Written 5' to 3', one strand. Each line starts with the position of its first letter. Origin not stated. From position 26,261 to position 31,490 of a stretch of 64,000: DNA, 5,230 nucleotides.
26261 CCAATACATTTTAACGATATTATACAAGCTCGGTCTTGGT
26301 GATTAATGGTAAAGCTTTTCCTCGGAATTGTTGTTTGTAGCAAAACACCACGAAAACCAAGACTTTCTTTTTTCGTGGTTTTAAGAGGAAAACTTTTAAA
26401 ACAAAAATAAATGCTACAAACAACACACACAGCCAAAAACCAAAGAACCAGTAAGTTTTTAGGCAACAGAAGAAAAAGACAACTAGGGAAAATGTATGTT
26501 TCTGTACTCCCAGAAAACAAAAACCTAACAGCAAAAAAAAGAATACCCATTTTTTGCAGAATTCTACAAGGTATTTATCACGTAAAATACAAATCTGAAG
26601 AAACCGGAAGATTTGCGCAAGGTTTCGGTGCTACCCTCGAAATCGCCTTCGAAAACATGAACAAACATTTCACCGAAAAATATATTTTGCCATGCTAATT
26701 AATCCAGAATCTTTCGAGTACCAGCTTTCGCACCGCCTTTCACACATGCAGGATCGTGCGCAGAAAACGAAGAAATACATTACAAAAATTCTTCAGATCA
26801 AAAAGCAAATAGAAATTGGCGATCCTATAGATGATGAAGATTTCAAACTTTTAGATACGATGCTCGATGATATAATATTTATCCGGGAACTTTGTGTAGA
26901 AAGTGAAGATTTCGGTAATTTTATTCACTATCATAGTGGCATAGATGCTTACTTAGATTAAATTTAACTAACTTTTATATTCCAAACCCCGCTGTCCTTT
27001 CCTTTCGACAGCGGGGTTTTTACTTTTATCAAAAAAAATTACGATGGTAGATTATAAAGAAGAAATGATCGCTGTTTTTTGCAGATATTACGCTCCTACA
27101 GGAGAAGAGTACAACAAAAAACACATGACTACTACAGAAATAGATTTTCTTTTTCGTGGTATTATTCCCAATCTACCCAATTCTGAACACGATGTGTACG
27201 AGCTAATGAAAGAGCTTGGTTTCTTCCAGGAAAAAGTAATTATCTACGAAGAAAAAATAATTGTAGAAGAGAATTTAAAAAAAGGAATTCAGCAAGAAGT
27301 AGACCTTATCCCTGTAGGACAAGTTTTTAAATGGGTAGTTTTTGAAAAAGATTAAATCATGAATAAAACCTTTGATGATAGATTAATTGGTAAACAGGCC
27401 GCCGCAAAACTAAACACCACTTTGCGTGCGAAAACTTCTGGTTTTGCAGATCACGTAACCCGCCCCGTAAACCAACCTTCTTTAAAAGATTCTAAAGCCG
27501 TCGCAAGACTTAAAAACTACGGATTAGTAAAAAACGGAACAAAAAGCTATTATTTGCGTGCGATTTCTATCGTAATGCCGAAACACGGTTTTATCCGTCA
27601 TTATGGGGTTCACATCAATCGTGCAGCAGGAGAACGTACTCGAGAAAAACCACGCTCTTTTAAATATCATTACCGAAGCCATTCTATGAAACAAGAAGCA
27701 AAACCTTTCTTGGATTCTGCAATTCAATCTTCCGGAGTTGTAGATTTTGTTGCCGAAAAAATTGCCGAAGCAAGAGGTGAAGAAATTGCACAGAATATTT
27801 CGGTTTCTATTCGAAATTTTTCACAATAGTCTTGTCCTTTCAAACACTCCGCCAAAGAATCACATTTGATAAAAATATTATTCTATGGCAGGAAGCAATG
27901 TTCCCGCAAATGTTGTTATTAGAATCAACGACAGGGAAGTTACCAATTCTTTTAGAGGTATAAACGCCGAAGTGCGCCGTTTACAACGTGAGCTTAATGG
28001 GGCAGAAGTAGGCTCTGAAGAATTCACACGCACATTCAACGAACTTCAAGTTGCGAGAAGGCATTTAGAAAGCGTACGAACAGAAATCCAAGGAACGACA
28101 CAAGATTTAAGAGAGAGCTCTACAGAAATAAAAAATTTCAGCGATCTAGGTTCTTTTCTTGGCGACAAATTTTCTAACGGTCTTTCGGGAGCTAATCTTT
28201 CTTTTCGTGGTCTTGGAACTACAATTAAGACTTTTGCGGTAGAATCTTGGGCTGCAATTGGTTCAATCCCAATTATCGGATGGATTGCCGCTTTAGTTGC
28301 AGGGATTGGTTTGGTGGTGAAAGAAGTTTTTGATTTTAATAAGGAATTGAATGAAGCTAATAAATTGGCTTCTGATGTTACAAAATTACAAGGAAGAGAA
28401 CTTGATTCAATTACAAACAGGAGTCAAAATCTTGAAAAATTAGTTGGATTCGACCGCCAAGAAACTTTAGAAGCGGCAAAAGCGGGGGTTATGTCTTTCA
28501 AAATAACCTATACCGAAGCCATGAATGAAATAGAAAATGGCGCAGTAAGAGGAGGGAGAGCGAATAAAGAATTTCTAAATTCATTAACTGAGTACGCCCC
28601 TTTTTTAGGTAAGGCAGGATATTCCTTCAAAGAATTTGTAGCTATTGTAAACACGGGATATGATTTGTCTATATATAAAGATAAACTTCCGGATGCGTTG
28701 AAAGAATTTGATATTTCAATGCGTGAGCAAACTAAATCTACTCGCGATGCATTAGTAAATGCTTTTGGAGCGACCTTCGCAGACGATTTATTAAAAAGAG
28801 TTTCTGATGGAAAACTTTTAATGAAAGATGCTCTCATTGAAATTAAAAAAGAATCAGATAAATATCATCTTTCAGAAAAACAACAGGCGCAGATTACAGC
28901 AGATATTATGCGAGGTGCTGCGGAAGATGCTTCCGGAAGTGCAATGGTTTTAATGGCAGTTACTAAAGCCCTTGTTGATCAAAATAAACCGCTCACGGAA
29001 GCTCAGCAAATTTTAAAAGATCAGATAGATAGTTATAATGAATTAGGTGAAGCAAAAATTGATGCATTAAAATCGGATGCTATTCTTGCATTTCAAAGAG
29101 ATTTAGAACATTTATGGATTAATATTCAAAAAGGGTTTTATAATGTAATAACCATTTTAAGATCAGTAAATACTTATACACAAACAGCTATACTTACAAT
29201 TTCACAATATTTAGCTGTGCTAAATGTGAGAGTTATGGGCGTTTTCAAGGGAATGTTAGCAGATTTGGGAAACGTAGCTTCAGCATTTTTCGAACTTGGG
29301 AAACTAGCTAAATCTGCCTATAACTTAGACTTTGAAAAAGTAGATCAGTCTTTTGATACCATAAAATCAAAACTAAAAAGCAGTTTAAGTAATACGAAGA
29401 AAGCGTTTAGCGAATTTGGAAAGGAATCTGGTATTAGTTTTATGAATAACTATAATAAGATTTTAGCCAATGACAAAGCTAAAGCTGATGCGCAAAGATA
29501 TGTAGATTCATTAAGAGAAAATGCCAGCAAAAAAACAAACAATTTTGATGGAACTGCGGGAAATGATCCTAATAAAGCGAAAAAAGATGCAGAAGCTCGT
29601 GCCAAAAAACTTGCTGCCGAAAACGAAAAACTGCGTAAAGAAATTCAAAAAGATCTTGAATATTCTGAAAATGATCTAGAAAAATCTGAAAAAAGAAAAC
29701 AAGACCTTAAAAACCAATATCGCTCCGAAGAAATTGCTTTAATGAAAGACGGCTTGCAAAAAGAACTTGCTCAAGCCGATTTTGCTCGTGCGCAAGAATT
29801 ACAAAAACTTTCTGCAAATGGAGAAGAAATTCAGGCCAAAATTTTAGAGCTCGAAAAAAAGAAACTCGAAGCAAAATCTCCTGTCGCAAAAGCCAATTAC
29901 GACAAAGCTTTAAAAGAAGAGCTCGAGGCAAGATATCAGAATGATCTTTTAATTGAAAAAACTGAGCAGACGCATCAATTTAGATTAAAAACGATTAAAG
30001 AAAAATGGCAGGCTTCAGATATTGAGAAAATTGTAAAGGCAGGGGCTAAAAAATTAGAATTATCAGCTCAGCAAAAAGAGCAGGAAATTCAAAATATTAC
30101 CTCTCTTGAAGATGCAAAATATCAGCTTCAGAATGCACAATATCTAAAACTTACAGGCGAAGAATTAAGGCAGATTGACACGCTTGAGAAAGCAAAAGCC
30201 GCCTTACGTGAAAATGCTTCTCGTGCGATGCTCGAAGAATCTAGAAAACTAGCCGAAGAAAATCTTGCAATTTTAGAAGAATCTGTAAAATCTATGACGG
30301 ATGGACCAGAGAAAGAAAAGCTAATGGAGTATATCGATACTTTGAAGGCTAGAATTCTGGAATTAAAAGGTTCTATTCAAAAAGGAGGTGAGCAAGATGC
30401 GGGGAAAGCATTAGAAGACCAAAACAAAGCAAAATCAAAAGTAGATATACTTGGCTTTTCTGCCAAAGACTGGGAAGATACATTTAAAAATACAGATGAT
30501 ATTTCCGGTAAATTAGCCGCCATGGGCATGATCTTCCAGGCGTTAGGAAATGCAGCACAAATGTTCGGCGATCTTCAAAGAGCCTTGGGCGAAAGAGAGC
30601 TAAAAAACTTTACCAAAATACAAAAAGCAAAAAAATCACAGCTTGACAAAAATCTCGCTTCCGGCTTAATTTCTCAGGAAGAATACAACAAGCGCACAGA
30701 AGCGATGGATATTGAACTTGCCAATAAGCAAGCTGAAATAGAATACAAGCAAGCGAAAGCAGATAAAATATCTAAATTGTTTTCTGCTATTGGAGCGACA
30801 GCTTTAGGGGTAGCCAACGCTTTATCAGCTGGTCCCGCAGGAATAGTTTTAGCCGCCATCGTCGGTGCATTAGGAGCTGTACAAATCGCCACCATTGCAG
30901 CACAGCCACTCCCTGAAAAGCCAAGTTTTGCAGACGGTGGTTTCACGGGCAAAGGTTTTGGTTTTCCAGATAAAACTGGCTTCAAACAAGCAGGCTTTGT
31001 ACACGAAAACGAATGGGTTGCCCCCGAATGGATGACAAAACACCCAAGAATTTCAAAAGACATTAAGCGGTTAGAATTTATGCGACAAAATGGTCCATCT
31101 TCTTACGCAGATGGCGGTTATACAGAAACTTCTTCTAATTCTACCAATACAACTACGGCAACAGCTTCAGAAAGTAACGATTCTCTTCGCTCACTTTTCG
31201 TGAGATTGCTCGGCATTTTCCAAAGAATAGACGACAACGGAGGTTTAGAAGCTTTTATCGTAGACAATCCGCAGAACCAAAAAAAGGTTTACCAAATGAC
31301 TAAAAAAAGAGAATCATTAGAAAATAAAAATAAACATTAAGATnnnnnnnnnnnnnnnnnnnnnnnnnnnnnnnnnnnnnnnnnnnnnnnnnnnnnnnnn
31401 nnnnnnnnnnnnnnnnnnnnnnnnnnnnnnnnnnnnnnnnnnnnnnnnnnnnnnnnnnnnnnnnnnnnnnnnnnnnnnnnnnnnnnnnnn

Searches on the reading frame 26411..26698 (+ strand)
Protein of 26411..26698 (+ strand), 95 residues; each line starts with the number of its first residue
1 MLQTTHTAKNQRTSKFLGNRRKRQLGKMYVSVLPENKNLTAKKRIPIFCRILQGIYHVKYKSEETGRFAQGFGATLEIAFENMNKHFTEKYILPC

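Call 6: search_protein_families(library=pfam, proteins=[window:26411-26698:+], max_evalue=0.01)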
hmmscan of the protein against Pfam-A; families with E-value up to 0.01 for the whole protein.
window:26411-26698:+ (95 aa): 0 families

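Call 7: search_protein_families(library=phrogs, proteins=[window:26411-26698:+], max_evalue=0.01)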
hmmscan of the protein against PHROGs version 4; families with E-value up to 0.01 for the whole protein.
window:26411-26698:+ (95 aa): 0 families

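Call 57: find_related_loci(query=A5, collection=metagenome_contigs, flank=7000)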
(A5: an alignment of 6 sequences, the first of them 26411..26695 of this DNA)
Query A5 (95 aa) in metagenome_contigs; peptide patterns used: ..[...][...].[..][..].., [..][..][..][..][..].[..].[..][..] (x = any residue, [..] = any of these).
512 stretches matched a pattern; 3 encode a relative of the query (tblastn E <= 1e-3); 3 distinct loci.
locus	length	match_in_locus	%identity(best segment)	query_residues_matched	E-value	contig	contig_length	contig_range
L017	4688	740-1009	64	1-91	2e-34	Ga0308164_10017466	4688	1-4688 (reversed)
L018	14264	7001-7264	66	4-91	9e-32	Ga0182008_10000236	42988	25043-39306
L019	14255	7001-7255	35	7-91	4e-8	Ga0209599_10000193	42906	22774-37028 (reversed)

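Call 113: search_protein_families(library=padloc, proteins=[window:26411-26698:+], max_evalue=0.01)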
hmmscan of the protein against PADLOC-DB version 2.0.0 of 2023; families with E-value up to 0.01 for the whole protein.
window:26411-26698:+ (95 aa): 0 families

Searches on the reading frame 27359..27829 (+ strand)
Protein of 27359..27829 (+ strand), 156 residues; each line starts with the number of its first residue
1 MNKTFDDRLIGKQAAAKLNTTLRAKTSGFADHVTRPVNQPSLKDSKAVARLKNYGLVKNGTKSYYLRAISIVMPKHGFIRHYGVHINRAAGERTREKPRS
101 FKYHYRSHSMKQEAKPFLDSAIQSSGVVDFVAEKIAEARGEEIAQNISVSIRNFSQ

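Call 6: search_protein_families(library=pfam, proteins=[window:27359-27829:+], max_evalue=0.01)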
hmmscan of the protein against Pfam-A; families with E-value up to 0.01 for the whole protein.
window:27359-27829:+ (156 aa): 0 families

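Call 7: search_protein_families(library=phrogs, proteins=[window:27359-27829:+], max_evalue=0.01)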
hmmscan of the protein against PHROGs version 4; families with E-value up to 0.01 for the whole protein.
window:27359-27829:+ (156 aa): 0 families

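Call 30: find_related_loci(query=window:27359-27829:+, collection=viral_contigs, flank=6000)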
Query window:27359-27829:+ (156 aa) in viral_contigs; peptide patterns used: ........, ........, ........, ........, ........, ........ (x = any residue, [..] = any of these).
6 stretches matched a pattern, but none encodes a relative of the query by tblastn (E <= 1e-3).

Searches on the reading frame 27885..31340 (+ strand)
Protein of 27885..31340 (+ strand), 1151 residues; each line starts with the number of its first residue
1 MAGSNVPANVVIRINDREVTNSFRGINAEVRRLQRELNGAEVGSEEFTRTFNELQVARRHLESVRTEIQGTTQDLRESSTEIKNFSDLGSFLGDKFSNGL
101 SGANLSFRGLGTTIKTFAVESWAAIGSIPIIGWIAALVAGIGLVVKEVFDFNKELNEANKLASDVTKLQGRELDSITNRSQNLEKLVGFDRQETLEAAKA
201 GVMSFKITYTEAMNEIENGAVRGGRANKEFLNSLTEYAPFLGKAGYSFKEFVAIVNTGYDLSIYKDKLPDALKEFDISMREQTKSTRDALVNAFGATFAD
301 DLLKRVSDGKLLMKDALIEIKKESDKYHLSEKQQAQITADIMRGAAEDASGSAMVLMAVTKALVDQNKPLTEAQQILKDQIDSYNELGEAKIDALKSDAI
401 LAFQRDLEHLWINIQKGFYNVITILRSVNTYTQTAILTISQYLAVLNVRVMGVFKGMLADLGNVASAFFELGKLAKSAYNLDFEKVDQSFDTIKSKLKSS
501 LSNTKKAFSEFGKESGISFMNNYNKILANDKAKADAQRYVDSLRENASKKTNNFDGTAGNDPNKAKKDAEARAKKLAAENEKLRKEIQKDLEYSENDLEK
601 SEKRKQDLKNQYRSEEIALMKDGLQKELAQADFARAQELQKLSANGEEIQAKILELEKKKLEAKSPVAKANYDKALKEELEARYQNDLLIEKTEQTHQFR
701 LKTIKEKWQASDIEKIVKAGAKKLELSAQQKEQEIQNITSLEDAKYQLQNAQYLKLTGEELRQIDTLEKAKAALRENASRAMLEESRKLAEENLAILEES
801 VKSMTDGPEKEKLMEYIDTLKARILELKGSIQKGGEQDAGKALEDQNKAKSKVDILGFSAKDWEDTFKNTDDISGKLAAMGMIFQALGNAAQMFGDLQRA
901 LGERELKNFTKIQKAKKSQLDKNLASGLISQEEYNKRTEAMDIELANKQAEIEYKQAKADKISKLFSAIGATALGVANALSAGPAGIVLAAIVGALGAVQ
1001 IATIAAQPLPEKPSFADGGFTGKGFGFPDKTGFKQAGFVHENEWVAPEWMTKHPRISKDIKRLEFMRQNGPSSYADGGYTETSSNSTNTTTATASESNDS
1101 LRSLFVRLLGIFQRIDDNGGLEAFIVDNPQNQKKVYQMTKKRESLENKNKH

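Call 13: search_protein_families(library=phrogs, proteins=[window:27885-31340:+], max_evalue=0.001)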
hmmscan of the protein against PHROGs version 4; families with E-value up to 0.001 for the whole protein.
window:27885-31340:+ (1151 aa): 4 families
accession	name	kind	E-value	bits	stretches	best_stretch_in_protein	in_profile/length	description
phrog_37298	-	unknown function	4.4e-18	65.7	1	112-744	195-810/1088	-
phrog_25337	-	tail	2.1e-11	43.3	1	508-1018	812-1299/1456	tail length tape measure protein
phrog_26705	-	unknown function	1.3e-07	30.9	1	570-1022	738-1181/1302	-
phrog_58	-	tail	8.4e-07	28.7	1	1-514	170-567/1544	tail length tape measure protein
